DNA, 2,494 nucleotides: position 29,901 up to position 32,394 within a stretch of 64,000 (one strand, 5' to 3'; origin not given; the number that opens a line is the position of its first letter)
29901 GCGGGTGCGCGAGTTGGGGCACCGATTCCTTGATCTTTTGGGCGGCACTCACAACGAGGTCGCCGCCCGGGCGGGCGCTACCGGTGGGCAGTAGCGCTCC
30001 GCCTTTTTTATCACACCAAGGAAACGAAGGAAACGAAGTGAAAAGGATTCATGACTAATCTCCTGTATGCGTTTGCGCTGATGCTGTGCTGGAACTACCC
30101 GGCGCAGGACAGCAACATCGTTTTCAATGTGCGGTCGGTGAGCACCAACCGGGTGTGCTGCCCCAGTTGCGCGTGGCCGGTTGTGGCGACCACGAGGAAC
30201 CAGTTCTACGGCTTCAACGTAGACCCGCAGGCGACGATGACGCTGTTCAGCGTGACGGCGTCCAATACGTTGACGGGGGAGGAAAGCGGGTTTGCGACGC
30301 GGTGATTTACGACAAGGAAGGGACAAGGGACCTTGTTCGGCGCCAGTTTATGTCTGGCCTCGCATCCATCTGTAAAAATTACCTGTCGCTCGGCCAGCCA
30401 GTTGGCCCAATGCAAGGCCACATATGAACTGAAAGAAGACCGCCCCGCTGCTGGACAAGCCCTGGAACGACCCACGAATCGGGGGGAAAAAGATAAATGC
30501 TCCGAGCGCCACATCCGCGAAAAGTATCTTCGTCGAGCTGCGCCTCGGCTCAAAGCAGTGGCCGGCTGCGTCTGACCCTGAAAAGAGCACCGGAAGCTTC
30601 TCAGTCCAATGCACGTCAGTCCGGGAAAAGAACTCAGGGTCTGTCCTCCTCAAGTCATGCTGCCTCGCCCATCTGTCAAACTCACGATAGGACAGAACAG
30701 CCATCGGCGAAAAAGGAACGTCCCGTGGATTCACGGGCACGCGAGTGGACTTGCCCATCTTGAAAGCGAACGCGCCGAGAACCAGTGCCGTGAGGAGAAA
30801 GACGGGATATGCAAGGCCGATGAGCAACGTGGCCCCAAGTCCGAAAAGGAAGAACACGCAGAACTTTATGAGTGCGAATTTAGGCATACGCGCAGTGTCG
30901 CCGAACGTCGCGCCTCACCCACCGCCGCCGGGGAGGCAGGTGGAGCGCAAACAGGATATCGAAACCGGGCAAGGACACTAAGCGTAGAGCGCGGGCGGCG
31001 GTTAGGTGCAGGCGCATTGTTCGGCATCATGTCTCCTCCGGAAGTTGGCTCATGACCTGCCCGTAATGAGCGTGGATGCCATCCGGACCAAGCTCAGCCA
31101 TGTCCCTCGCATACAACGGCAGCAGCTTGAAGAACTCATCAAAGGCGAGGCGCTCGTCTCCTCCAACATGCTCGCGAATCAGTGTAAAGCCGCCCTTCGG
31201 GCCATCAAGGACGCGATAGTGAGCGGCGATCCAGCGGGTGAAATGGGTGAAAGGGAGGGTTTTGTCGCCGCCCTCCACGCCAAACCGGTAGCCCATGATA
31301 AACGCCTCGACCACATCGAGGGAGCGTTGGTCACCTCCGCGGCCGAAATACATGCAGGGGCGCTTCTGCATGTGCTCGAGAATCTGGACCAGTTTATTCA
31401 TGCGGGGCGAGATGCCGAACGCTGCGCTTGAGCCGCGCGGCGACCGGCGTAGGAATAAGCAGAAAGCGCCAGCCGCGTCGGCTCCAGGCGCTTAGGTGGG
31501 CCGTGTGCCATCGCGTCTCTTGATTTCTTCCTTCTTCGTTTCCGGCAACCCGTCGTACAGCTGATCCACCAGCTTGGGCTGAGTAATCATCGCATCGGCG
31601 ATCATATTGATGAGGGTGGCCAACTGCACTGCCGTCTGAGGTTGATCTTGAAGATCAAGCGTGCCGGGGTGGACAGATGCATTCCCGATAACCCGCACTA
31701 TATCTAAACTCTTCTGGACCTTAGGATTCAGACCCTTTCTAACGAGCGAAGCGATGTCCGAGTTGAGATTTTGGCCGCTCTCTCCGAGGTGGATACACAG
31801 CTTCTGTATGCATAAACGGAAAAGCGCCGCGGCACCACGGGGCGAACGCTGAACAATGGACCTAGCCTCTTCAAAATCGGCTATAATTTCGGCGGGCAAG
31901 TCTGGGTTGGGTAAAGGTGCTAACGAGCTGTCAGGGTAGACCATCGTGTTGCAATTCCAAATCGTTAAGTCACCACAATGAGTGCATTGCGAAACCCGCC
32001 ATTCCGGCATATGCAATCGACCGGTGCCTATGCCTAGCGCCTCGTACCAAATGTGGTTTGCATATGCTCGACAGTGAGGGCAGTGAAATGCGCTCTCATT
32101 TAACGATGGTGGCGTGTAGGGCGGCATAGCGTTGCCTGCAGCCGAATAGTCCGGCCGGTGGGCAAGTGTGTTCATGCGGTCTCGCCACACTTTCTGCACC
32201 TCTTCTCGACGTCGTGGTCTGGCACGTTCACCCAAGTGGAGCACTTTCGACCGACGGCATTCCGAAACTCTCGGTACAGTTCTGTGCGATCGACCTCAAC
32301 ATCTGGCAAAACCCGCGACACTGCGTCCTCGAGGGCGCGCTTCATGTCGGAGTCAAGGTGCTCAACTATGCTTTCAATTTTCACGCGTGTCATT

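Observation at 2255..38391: A 16-bp palindrome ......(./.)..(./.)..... recurs at least 13 times, only in the prophage, in both intergenic and coding DNA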

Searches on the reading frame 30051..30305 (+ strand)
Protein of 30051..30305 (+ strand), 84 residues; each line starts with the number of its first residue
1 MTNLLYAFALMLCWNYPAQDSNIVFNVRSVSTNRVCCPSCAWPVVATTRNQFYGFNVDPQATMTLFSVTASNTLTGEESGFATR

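Call 18: search_protein_families(library=pfam, proteins=[window:30051-30305:+], max_evalue=0.1)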
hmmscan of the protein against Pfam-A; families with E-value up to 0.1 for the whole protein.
window:30051-30305:+ (84 aa): 1 family
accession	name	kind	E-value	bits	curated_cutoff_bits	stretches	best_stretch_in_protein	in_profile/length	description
PF24412.1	DUF7546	-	0.034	14.2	27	1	35-71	165-201/219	Family of unknown function (DUF7546)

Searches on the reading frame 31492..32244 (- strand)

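Call 7: search_protein_families(library=pfam, proteins=[window:31492-32244:-], max_evalue=0.01)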
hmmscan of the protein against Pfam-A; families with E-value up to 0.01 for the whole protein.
window:31492-32244:- (250 aa): 1 family
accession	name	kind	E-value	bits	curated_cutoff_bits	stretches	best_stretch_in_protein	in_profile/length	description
PF13643.11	DUF4145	-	5.7e-14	52.4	23.1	1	125-200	1-79/88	Domain of unknown function (DUF4145)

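Call 86: search_protein_families(library=padloc, proteins=[window:31492-32244:-], max_evalue=0.001)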
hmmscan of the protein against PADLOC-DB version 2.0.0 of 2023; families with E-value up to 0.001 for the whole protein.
window:31492-32244:- (250 aa): 1 family
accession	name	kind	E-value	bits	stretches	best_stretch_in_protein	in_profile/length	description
PDLC04109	PD-T7-4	-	1.5e-83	277.4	1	40-246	1-208/211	-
